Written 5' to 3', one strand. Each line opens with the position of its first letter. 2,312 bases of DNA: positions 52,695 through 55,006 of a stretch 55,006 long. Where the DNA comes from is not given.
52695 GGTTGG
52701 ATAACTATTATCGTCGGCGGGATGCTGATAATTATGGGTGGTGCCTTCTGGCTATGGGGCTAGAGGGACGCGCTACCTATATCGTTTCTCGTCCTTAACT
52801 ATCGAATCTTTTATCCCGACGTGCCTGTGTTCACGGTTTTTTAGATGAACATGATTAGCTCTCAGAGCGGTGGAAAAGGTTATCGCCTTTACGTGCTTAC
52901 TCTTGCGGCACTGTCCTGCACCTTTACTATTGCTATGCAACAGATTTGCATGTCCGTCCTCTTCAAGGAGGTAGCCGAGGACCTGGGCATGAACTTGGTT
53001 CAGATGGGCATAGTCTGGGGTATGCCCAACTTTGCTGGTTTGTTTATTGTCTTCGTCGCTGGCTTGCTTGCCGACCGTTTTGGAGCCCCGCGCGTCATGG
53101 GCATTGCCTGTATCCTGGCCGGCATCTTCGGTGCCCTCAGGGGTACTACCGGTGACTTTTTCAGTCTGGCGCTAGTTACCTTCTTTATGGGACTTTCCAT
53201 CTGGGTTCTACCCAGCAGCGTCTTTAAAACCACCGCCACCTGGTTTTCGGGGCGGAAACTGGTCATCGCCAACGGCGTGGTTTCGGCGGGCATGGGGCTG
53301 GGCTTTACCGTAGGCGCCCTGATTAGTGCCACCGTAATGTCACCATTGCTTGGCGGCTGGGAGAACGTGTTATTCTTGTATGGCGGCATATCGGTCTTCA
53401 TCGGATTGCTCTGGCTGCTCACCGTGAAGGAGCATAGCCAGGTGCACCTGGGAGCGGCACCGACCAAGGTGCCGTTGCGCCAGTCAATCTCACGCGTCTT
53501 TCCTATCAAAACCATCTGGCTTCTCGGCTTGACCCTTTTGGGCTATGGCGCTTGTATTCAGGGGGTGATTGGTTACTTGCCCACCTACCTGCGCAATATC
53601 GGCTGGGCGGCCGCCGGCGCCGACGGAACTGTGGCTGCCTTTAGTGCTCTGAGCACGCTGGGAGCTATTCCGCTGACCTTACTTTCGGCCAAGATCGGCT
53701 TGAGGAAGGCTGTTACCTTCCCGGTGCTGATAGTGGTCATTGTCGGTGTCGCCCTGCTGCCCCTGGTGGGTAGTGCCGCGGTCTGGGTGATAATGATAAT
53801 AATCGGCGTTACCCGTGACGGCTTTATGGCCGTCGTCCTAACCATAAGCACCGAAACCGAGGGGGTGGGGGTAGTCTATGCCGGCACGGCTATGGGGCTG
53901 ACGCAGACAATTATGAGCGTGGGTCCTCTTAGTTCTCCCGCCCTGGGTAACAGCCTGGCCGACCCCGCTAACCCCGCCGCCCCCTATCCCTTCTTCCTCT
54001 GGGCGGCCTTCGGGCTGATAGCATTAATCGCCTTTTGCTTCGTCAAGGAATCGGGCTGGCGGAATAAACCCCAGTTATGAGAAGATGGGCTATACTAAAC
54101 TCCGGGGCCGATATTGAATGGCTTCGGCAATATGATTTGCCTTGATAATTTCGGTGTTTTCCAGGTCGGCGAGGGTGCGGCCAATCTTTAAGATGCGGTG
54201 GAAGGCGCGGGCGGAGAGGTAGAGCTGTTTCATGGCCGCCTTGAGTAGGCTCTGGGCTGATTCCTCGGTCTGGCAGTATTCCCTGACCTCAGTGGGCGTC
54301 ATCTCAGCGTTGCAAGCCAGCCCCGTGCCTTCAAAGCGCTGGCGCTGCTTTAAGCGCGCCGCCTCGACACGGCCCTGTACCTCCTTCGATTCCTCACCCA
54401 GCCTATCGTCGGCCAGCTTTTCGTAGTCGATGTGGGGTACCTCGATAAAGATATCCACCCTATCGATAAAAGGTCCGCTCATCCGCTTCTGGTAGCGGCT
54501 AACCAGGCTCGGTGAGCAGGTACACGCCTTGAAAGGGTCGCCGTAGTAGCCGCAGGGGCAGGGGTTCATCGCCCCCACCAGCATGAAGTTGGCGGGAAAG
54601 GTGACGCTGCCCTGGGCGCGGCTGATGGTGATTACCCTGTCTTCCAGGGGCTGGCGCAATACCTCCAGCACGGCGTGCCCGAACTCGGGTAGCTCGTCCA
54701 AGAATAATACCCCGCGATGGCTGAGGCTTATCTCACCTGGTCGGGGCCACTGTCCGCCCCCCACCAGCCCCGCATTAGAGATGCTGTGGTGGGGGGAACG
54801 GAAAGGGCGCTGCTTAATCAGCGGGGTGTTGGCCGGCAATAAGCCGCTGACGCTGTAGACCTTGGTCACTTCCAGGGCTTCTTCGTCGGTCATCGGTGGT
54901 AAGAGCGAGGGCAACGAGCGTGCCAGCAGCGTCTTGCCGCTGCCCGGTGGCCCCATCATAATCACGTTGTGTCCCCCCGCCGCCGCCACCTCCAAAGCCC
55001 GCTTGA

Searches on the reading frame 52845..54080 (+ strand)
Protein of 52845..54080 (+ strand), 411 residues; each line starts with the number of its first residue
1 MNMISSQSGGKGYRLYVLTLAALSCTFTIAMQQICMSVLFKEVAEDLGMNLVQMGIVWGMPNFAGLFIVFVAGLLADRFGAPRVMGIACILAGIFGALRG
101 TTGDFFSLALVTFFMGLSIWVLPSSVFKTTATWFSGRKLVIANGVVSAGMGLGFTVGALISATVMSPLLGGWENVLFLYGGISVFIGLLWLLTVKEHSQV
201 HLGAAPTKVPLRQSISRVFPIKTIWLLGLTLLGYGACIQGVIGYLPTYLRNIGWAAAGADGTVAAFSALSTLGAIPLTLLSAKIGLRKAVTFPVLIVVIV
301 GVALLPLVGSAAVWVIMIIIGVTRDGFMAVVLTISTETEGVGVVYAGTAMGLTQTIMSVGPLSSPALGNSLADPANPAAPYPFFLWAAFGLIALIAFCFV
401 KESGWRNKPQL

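Call 3: search_protein_families(library=pfam, proteins=[window:52845-54080:+])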
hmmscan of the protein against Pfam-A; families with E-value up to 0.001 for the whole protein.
window:52845-54080:+ (411 aa): 1 family
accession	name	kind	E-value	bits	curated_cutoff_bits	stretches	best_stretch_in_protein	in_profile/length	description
PF07690.21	MFS_1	-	1.3e-32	113.6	33.4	1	23-360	2-342/347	Major Facilitator Superfamily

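Call 8: search_protein_families(library=ncbifam, proteins=[window:52845-54080:+], max_evalue=0.001)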
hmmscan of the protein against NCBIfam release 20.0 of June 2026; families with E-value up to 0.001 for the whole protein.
window:52845-54080:+ (411 aa): 10 families
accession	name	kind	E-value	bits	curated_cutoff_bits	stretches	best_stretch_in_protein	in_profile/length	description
TIGR00893.1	2A0114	subfamily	4.3e-15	55.6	395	1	37-397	14-395/399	D-galactonate transporter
TIGR00896.1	CynX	subfamily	2.1e-12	46.8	406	1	35-362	18-340/355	CynX/NimT family MFS transporter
NF049980.1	SfMCT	equivalog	6.4e-09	34.9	320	1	19-373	5-363/378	L-lactate MFS transporter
TIGR00895.1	2A0115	subfamily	4.4e-08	32.5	418.55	1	16-196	17-194/398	aromatic acid/H+ symport family MFS transporter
TIGR00881.1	2A0104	subfamily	1.8e-06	27.3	407.75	1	37-199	15-176/379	phosphoglycerate transporter protein PgtP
TIGR00894.1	2A0114euk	subfamily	1e-05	24.3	626.45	1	51-402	75-451/465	Na(+)-dependent inorganic phosphate cotransporter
NF008586.0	PRK11551.1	equivalog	2.3e-05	23.6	410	1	38-366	36-362/406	3-(3-hydroxy-phenyl)propionate transporter MhpT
TIGR00890.1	2A0111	subfamily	4.5e-05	22.5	374.85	1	15-394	2-375/377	oxalate/formate antiport family MFS transporter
TIGR00880.1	2_A_01_02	superfamily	8.5e-05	22.7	131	0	265-400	5-137/141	multidrug resistance protein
NF053517.1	HbztTptrPcaK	equivalog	0.00091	18.3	770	1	23-198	25-198/437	4-hydroxybenzoate transporter PcaK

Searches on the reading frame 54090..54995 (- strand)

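Call 68: search_protein_families(library=pfam, proteins=[window:54090-54995:-], max_evalue=0.001)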
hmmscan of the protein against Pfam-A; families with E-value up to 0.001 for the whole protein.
window:54090-54995:- (301 aa): 6 families
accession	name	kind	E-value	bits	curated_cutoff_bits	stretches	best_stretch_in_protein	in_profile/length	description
PF01078.27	Mg_chelatase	-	7.3e-89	297.1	20.3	1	1-193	15-206/207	Magnesium chelatase, subunit ChlI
PF13335.12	Mg_chelatase_C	-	2.4e-31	108.6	26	1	200-296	1-94/94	Magnesium chelatase, subunit ChlI C-terminal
PF07728.20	AAA_5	-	2.8e-11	44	22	1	10-147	1-125/139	AAA domain (dynein-related subfamily)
PF00493.29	MCM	-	5.2e-05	22.9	23.3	0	86-151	114-178/224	MCM P-loop domain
PF05496.18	RuvB_N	-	5.9e-05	23.3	27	0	90-132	81-123/159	Holliday junction DNA helicase RuvB P-loop domain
PF00158.32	Sigma54_activat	-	0.00019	21.6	20.2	0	5-142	19-140/168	Sigma-54 interaction domain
